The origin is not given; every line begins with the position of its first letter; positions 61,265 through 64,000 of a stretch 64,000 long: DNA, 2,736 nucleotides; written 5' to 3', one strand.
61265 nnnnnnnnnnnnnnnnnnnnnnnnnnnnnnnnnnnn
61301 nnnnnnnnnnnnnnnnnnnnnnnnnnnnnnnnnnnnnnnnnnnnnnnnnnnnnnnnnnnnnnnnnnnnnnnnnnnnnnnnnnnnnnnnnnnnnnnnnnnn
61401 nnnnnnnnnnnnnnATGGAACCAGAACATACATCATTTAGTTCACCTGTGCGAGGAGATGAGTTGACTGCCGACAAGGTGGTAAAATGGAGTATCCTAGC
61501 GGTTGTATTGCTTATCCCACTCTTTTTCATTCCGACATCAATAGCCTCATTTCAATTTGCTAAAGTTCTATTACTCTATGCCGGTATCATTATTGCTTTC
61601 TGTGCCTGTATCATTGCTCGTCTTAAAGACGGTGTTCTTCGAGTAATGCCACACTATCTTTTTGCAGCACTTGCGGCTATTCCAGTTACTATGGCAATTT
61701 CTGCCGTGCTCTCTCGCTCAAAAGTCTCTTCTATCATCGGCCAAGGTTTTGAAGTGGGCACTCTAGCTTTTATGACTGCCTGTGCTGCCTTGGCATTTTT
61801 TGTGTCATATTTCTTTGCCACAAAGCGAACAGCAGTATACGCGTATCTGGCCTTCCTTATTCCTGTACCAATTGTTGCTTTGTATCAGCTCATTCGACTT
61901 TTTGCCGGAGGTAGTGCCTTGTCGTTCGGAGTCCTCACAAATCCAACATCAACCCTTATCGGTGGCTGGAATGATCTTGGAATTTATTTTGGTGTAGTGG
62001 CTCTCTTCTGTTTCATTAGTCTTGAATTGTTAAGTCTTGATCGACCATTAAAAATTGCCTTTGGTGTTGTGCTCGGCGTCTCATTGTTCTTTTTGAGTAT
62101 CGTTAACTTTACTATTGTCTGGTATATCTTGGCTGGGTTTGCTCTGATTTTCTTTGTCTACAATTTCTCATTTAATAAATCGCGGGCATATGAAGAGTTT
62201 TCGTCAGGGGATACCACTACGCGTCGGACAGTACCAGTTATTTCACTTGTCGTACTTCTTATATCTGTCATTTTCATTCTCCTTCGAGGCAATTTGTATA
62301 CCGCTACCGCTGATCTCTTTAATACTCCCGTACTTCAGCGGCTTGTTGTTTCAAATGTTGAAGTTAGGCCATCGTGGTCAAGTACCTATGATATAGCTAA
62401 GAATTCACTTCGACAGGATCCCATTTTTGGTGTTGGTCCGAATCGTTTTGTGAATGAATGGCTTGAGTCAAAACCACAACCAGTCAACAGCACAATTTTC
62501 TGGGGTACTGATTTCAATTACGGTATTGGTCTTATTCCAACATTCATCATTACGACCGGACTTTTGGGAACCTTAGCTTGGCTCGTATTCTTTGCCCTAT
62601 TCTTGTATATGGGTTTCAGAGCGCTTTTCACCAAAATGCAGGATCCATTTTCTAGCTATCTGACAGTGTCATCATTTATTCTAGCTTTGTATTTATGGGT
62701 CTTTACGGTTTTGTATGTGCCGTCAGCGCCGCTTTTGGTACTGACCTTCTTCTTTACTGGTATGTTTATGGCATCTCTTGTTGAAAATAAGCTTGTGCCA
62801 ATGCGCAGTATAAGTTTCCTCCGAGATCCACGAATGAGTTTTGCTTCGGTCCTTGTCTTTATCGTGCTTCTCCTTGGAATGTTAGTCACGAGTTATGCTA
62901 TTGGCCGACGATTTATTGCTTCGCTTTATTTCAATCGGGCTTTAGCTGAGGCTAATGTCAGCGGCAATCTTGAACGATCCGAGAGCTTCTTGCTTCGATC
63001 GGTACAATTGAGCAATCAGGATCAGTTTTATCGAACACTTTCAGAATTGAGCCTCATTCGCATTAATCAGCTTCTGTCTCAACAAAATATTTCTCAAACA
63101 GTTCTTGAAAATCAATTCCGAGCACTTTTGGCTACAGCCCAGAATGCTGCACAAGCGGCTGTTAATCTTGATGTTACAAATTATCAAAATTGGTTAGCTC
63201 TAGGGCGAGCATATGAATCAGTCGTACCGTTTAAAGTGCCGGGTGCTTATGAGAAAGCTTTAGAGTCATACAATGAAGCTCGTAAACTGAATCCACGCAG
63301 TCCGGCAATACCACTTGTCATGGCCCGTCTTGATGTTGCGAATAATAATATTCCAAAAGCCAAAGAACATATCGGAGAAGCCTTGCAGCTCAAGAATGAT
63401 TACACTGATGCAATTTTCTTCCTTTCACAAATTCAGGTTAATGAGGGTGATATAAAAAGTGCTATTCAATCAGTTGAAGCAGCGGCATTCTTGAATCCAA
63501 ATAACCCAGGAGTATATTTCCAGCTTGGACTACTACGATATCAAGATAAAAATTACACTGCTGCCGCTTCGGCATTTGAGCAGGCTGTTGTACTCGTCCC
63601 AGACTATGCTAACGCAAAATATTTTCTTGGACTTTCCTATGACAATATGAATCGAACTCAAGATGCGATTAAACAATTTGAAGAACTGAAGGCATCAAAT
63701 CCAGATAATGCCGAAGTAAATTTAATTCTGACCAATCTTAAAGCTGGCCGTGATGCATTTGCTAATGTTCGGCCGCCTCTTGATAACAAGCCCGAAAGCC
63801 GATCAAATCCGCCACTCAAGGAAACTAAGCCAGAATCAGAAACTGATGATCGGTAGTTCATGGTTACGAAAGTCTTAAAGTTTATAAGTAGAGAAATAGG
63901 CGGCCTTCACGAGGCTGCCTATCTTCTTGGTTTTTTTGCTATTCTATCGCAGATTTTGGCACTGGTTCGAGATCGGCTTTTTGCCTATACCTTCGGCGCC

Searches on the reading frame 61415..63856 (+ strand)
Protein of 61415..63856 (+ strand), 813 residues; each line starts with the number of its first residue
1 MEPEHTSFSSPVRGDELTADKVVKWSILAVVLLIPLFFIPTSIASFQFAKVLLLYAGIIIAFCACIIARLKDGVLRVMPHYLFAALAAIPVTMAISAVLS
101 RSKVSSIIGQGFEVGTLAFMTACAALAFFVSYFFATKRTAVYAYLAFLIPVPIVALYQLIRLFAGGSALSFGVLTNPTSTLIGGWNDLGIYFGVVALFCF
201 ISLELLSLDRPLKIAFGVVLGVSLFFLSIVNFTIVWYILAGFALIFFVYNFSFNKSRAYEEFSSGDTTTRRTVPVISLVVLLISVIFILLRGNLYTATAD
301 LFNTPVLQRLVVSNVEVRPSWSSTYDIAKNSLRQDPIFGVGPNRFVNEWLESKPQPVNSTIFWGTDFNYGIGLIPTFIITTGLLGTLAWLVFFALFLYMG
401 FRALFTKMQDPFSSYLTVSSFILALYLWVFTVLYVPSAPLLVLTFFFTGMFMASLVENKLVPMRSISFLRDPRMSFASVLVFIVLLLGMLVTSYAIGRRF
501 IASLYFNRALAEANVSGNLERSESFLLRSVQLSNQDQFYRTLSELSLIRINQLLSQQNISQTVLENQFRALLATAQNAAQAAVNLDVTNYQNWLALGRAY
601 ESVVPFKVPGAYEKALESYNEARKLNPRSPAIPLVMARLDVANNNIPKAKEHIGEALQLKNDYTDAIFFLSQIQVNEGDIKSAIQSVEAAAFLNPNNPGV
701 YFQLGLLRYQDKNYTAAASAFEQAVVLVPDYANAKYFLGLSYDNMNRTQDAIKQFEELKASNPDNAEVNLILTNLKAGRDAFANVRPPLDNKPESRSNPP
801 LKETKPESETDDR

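Call 57: search_protein_families(library=pfam, proteins=[window:61415-63856:+], max_evalue=0.0001)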
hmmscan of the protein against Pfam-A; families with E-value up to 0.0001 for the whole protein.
window:61415-63856:+ (813 aa): 12 families
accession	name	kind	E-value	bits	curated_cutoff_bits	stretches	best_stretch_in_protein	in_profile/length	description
PF14559.12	TPR_19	-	2.9e-16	60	25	1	710-774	3-67/68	Tetratricopeptide repeat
PF07719.23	TPR_2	-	3.8e-15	55.1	27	0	700-731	3-34/34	Tetratricopeptide repeat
PF13432.12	TPR_16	-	1.5e-12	48.2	32.7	1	703-766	2-65/65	Tetratricopeptide repeat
PF13428.12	TPR_14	-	7.3e-11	42.1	23.5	0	699-739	2-42/44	Tetratricopeptide repeat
PF13414.12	TPR_11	-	9.1e-11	41.7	26.8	0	677-710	7-40/42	TPR repeat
PF00515.34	TPR_1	-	1.6e-10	40.7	27.8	0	610-628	15-33/34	Tetratricopeptide repeat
PF13181.12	TPR_8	-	4e-10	39.5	25.7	0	733-765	2-34/34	Tetratricopeptide repeat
PF23914.1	TPR_CcmH_CycH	-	1.6e-08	35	42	0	588-691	48-148/158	Cytochrome c-type biogenesis protein H TPR domain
PF13371.12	TPR_9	-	4.2e-07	30.3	35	1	672-730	3-61/73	Tetratricopeptide repeat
PF13174.12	TPR_6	-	1.9e-06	28.6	26.3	0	738-764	6-32/33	Tetratricopeptide repeat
PF12895.13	ANAPC3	-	2.9e-06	27.9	27.2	0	651-723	9-81/82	Anaphase-promoting complex, cyclosome, subunit 3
PF24575.1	TPR_Slam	-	1e-05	26.3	35.2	0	674-721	57-104/104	Surface lipoprotein assembly modifier, N-terminal TPR repeats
